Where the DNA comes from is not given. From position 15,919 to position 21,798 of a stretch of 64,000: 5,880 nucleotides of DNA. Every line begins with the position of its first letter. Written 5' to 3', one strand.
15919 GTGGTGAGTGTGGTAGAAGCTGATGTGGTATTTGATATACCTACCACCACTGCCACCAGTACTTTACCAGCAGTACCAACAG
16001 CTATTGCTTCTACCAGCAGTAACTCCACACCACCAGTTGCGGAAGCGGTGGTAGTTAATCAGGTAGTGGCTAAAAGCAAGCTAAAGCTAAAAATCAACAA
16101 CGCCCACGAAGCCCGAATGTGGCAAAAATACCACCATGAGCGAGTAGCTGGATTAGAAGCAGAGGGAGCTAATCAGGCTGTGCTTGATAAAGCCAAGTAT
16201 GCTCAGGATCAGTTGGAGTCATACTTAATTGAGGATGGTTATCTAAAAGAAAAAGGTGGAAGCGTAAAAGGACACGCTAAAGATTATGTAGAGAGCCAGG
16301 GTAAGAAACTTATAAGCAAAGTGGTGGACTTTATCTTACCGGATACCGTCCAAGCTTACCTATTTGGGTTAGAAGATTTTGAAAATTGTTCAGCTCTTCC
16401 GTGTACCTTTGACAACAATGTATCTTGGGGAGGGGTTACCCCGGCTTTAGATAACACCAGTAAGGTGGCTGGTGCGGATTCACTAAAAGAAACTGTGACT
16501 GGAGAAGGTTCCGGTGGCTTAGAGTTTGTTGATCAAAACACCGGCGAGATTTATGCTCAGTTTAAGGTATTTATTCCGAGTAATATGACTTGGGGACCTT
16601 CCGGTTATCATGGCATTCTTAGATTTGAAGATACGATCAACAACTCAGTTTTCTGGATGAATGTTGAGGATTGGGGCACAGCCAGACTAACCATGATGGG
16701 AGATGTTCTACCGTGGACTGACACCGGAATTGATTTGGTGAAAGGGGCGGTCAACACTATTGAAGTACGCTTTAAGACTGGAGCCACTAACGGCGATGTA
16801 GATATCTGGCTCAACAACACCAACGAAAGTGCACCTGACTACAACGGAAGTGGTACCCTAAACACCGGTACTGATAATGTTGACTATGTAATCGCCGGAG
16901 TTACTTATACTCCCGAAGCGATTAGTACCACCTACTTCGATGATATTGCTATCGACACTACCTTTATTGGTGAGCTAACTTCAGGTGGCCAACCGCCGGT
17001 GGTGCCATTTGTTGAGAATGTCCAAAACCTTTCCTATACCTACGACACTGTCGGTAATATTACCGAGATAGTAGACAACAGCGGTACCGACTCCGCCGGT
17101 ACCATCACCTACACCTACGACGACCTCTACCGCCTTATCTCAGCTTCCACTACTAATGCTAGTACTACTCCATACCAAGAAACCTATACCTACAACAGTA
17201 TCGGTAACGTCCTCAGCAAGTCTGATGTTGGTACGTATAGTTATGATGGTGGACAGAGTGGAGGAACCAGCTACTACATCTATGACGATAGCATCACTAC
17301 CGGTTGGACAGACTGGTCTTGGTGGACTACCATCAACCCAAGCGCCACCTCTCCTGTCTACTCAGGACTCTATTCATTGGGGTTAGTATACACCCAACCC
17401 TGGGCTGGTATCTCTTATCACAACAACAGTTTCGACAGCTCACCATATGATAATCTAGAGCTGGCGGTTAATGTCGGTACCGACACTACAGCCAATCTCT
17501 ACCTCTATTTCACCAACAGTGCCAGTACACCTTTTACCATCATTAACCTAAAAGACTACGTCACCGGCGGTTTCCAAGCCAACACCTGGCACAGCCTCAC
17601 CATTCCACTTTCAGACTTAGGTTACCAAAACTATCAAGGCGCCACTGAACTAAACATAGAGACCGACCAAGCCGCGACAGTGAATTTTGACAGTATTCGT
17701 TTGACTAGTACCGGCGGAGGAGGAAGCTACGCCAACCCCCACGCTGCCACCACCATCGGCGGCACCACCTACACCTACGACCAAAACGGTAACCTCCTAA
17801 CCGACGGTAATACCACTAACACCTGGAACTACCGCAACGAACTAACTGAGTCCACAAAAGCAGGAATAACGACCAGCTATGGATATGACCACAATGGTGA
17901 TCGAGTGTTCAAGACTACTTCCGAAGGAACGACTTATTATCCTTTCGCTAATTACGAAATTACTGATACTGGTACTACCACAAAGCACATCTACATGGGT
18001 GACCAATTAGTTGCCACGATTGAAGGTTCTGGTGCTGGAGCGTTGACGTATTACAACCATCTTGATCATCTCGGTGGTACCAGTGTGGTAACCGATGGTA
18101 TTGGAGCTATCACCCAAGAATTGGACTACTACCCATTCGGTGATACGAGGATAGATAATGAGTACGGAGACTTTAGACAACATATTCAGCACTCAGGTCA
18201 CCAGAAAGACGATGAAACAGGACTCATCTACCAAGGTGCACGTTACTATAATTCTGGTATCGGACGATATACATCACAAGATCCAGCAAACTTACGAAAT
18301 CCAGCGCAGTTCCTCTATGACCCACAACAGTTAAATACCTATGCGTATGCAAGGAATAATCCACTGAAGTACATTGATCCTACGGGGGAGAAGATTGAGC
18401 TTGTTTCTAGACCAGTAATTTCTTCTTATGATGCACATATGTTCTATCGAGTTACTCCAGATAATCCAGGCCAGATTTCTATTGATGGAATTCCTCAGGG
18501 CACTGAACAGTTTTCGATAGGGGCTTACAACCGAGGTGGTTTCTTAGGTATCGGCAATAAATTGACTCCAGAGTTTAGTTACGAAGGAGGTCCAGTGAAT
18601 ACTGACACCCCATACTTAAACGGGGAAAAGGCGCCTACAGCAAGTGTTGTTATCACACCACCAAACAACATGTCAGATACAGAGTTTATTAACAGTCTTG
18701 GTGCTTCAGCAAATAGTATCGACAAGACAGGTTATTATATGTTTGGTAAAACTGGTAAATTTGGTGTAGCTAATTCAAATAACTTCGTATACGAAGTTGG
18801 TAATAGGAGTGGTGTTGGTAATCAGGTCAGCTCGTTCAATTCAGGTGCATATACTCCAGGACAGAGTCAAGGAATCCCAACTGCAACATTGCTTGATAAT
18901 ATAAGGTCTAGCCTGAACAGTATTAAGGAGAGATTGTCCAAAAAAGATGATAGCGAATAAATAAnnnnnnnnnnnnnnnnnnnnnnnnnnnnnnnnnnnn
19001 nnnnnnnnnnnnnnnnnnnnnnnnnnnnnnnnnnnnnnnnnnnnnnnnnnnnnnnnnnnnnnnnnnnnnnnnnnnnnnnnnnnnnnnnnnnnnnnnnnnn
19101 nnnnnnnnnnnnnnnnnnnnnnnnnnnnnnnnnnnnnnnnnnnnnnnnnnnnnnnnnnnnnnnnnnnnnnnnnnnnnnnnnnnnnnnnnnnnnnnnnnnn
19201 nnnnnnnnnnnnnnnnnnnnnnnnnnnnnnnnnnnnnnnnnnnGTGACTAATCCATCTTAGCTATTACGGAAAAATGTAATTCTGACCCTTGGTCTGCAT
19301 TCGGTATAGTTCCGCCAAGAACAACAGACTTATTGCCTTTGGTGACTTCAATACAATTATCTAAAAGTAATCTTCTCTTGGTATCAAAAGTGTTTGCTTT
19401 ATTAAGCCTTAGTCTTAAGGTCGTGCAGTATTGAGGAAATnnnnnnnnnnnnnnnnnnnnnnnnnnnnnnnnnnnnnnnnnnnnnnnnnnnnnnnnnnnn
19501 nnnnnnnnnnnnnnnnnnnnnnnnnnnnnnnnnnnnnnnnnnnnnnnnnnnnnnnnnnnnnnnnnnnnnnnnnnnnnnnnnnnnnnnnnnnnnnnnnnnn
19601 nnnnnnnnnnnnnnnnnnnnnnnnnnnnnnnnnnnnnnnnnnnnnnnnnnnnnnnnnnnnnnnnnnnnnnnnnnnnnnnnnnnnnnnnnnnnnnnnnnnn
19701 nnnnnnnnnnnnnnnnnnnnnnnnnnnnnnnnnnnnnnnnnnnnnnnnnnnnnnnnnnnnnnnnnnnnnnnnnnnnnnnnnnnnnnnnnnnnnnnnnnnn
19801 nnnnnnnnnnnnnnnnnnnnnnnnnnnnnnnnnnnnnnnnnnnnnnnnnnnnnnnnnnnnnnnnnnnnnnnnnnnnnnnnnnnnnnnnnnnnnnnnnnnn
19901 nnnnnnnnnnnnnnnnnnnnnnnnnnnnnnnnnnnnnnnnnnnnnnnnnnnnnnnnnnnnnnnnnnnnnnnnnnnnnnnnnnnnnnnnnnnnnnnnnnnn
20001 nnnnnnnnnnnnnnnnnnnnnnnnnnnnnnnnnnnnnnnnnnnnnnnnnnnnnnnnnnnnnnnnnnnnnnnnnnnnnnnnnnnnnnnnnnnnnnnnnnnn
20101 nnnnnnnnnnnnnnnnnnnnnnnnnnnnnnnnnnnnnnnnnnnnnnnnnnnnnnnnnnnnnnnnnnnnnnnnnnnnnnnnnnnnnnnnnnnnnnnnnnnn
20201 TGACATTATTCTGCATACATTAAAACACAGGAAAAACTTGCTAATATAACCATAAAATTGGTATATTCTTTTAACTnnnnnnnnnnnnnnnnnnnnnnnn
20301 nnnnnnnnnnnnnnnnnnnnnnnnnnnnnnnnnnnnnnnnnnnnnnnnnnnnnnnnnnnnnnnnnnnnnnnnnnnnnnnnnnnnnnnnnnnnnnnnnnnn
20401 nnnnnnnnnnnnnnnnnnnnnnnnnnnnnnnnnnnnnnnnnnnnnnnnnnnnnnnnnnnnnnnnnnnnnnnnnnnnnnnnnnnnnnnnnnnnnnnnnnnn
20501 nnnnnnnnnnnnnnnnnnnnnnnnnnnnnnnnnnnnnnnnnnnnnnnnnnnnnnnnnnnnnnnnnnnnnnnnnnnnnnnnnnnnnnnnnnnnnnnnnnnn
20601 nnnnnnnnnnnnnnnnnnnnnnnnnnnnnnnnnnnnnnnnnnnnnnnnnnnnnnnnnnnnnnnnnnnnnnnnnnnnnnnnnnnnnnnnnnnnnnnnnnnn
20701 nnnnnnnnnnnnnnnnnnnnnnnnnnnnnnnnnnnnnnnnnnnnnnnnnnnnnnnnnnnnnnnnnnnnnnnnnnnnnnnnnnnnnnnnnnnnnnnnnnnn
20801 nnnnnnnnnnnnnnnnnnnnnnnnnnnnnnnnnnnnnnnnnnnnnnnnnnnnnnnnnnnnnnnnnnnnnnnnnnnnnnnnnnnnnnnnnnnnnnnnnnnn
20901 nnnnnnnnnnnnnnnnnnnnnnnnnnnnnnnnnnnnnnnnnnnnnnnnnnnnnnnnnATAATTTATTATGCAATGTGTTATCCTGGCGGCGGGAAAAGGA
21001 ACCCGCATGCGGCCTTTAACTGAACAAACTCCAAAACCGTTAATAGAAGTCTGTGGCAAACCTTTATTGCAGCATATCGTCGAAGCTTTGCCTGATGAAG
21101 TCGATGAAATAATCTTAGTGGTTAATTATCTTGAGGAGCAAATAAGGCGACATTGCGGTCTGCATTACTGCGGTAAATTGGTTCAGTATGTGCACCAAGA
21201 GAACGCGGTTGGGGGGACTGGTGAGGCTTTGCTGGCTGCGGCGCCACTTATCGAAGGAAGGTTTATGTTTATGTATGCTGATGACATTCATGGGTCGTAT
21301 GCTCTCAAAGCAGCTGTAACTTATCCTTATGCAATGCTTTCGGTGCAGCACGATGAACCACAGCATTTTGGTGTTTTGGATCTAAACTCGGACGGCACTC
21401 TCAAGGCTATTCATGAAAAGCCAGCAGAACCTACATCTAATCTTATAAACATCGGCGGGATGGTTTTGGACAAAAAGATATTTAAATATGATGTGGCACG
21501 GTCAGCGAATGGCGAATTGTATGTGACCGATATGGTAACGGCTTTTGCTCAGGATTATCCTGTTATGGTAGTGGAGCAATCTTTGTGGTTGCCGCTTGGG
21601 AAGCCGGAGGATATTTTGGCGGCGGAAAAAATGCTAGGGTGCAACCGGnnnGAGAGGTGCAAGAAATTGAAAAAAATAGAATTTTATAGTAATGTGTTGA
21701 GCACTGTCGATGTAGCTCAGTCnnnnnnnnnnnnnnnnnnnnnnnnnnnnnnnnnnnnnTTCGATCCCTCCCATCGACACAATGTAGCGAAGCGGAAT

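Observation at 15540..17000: About 500-aa insertion inside the RHS shell: disordered S/T/E-rich linker plus LamG/CBM-like beta-sandwich region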

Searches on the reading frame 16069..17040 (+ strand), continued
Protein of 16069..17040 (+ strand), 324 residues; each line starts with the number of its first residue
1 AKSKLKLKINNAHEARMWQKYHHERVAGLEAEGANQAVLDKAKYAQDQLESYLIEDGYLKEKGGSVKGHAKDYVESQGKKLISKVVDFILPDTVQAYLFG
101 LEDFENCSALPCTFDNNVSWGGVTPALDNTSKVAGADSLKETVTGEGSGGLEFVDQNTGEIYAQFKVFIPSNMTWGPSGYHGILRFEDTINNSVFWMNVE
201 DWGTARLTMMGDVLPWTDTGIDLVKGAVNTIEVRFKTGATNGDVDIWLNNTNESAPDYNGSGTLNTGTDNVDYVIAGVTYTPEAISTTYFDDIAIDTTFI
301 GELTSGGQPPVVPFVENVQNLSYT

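Call 78: find_related_loci(query=A4, collection=viral_contigs, flank=8000)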
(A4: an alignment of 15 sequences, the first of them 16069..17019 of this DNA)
Query A4 (317 aa) in viral_contigs; peptide patterns used: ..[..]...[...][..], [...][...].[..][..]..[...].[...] (x = any residue, [..] = any of these).
55 stretches matched a pattern; 1 encode a relative of the query (tblastn E <= 1e-3); 1 distinct loci.
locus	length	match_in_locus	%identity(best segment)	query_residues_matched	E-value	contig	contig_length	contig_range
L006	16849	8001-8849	41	15-301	3e-64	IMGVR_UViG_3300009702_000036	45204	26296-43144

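Call 80: search_protein_families(library=phrogs, proteins=[L006:287-1189:+, L006:1657-2661:+, L006:3007-3861:+, L006:5113-6771:+, L006:6665-7888:+, L006:7872-8933:+, L006:9214-9771:+, L006:9847-10608:+, L006:10611-12509:+, L006:13773-15434:+], max_evalue=0.001)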
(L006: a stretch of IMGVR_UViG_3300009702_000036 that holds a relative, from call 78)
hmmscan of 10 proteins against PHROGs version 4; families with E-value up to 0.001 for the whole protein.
L006:287-1189:+ (301 aa): 0 families

L006:1657-2661:+ (335 aa): 0 families

L006:3007-3861:+ (285 aa): 0 families

L006:5113-6771:+ (553 aa): 0 families

L006:6665-7888:+ (408 aa): 0 families

L006:7872-8933:+ (354 aa): 0 families

L006:9214-9771:+ (186 aa): 0 families

L006:9847-10608:+ (254 aa): 0 families

L006:10611-12509:+ (633 aa): 3 families
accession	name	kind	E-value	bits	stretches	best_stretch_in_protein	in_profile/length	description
phrog_1101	-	tail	1.3e-08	34.1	1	160-250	1002-1091/1405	tail protein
phrog_26466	-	unknown function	9.5e-07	27.2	1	94-249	1768-1912/2337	-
phrog_32822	-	head and packaging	0.0003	19.5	1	104-248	909-1046/1548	virion structural protein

L006:13773-15434:+ (554 aa): 1 family
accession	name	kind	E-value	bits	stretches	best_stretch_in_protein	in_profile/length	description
phrog_13634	-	unknown function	2e-44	153.1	1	231-380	210-361/403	-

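Call 86: fold_search(model_id=the predicted structure, library=viral)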
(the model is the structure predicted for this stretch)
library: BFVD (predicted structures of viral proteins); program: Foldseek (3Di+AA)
matches with E <= 10: 1396; with E <= 0.001: 328
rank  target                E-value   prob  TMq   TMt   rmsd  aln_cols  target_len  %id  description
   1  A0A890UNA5            3.2e-10  1.00  0.50  0.61   3.8       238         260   17  Hydrolase [Microbacterium phage Shocker]
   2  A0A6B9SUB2            4.2e-10  1.00  0.49  0.47   3.4       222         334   19  (no name in the UniProt tables at hand)
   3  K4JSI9                2.0e-09  1.00  0.48  0.44   4.6       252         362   15  (no name in the UniProt tables at hand)
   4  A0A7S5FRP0            1.1e-08  1.00  0.43  0.43   4.8       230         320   13  (no name in the UniProt tables at hand)
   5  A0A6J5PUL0            2.5e-08  1.00  0.49  0.34   4.5       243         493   16  Coagulation factor 5/8 C-terminal domain containing protein [uncultured Caudovirales phage]
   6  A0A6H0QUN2            1.1e-07  1.00  0.43  0.41   4.9       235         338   12  (no name in the UniProt tables at hand)
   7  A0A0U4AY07            1.7e-07  1.00  0.40  0.26   5.4       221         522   13  (no name in the UniProt tables at hand)
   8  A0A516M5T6            1.7e-07  1.00  0.46  0.11   4.6       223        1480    8  (no name in the UniProt tables at hand)
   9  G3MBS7                1.8e-07  1.00  0.44  0.14   7.1       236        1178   11  Gp211 [Bacillus phage G]
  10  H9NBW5                2.1e-07  1.00  0.38  0.23  23.7       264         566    8  (no name in the UniProt tables at hand)
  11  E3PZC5                3.2e-07  1.00  0.41  0.42   4.8       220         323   14  Uncharacterized protein [Roseovarius sp. 217 phage 1]
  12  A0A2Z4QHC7            3.8e-07  1.00  0.41  0.42   3.9       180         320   12  (no name in the UniProt tables at hand)
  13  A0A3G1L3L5            4.3e-07  1.00  0.41  0.12   5.6       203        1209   13  Concanavalin A-like lectin/glucanase superfamily protein [Synechococcus phage S-CBWM1]
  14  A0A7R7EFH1            4.5e-07  1.00  0.39  0.49   8.0       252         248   13  (no name in the UniProt tables at hand)
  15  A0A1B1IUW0            4.8e-07  1.00  0.38  0.53   6.9       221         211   13  (no name in the UniProt tables at hand)
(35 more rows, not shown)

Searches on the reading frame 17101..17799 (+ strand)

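Call 6: search_protein_families(library=pfam, proteins=[window:17101-17799:+], max_evalue=10)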
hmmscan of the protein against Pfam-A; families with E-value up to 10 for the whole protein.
window:17101-17799:+ (233 aa): 2 families
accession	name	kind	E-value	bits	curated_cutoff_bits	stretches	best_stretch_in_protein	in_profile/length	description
PF05593.20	RHS_repeat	-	0.09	13.7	22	2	1-20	17-36/38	RHS Repeat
PF02883.26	Alpha_adaptinC2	-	0.29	11.8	27.6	1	126-189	21-82/111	Adaptin C-terminal domain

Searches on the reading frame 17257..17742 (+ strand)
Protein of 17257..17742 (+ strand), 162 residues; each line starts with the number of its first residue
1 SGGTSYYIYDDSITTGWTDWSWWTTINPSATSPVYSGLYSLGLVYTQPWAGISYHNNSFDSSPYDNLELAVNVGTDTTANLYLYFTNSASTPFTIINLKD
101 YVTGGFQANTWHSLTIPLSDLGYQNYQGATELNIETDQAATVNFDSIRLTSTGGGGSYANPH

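Call 31: search_solved_structures(query=A3, max_evalue=10, show_alignments=2)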
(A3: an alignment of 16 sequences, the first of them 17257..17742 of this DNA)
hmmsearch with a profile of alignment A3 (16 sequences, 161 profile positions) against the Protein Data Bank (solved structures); distinct sequences matched with E-value up to 10: 11.
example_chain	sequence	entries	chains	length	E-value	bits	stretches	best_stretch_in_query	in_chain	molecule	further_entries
7t7y_A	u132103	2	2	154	4.2e-11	46.2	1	4-147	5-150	Endoglucanase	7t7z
5z06_A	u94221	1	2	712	8.6e-05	25.7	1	72-152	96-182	BDI_3064 protein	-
1wmx_A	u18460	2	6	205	0.0061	19.7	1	65-154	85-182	COG3291: FOG: PKD repeat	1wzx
2c24_A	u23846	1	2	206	0.0062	19.7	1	65-154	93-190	ENDOGLUCANASE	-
3f95_A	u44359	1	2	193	0.015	18.4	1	61-120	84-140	Beta-glucosidase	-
7vt4_A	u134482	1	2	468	0.02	18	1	12-72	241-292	Endoglucanase H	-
7vt8_A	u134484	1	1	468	0.02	18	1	12-72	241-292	Endoglucanase H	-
2waf_A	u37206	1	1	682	0.043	16.9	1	12-66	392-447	PENICILLIN-BINDING PROTEIN 2B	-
3rrx_A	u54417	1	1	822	0.18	14.9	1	61-119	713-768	Exo-1,3/1,4-beta-glucanase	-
3usz_A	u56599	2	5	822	0.18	14.9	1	61-119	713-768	Exo-1,3/1,4-beta-glucanase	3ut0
8ok3_A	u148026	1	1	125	0.41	13.7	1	47-123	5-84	Bd2133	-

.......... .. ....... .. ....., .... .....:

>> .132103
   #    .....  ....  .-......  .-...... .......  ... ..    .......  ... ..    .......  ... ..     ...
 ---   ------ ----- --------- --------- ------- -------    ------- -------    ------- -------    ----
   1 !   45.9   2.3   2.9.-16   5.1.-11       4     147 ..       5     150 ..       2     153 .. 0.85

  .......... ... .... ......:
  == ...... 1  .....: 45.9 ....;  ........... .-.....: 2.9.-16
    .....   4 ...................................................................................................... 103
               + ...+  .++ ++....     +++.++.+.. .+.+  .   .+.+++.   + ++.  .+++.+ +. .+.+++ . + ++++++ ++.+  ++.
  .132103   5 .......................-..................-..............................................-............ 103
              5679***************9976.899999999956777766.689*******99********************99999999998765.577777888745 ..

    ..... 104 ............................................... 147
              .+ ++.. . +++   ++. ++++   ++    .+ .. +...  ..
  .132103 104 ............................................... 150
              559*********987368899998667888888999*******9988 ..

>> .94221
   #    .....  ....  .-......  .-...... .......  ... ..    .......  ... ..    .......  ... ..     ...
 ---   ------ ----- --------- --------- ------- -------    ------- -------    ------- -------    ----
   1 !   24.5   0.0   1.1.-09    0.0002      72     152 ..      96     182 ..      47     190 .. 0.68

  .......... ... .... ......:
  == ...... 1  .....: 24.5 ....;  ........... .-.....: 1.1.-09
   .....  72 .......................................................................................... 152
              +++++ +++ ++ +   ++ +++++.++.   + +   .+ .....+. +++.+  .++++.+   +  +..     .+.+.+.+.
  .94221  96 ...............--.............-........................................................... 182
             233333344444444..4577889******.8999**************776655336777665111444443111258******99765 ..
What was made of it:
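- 17257..17742 (+): Insert 2: CBM8/CBM30/CBM11-like beta-sandwich (aa 2073-2234) with an aromatic triad (W2092, W2094, W2121). Profile A3 hits 7T7Y (DdCBM8) at E 4.2e-11 over chain residues 5-150, and weakly hits CBM30 (1WMX, 2C24) and endoglucanase H 7VT4 (call 31).
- On CBM8-like beta-sandwich carbohydrate-binding module (second insert, aa 2073-2234): A 16-sequence profile against 7T7Y gives E 4.2e-11, with profile positions 4-147 aligned to chain residues 5-150 (call 31). The three aromatic residues are matched: W2092, W2094 and W2121 align with chain W21, W23 and Y49 (call 31).
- W21, W23 and Y49 of the 7T7Y chain align with W2092, W2094 and W2121 (call 31). Q686 of DdCBM8 is not clearly conserved in the alignment (call 31).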

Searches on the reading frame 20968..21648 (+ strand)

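Call 39: search_protein_families(library=pfam, proteins=[window:20968-21648:+], max_evalue=0.01)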
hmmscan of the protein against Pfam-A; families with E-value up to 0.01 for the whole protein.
window:20968-21648:+ (227 aa): 3 families
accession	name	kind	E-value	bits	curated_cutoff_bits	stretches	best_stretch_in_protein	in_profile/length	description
PF00483.29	NTP_transferase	-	2.3e-30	106.4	21.2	1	4-221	3-240/245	Nucleotidyl transferase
PF12804.13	NTP_transf_3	-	3.1e-14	53.9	27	1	3-105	1-95/160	MobA-like NTP transferase domain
PF01128.25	IspD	-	3e-07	30.8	27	1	2-56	2-55/221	2-C-methyl-D-erythritol 4-phosphate cytidylyltransferase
